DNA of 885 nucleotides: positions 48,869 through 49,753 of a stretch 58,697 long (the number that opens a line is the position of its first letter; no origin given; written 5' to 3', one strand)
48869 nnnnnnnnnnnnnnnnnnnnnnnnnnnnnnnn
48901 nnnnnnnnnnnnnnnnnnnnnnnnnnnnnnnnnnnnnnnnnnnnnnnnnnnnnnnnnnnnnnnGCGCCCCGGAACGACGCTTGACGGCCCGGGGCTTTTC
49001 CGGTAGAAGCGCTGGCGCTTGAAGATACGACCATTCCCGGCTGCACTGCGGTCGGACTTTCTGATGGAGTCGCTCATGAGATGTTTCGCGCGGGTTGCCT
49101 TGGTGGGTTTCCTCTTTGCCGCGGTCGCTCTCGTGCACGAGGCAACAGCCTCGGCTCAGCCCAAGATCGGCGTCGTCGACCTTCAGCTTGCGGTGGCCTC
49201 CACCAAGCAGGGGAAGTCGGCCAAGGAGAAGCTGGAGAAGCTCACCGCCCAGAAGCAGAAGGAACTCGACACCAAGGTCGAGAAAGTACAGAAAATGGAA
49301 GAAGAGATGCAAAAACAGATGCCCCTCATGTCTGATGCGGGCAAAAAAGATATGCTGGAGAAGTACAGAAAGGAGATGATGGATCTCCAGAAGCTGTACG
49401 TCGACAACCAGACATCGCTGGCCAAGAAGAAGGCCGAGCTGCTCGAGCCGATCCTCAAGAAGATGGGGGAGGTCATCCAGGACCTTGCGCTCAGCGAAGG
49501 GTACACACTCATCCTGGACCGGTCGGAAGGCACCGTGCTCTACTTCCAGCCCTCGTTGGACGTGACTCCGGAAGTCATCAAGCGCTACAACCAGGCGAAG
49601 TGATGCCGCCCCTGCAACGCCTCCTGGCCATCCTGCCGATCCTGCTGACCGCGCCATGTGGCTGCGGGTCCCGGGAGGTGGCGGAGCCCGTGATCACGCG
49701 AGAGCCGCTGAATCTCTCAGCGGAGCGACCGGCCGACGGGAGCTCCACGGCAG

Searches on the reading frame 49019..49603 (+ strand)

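Call 17: search_protein_families(library=pfam, proteins=[window:49019-49603:+], max_evalue=0.01)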
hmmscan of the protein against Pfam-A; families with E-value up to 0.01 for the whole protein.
window:49019-49603:+ (194 aa): 2 families
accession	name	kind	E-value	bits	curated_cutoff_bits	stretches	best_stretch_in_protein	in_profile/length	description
PF03938.19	OmpH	-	1.2e-31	110.2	32.4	1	49-189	1-140/141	Outer membrane protein (OmpH-like)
PF02601.20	Exonuc_VII_L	-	0.00096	19.2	35.9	1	61-174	181-291/315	Exonuclease VII, large subunit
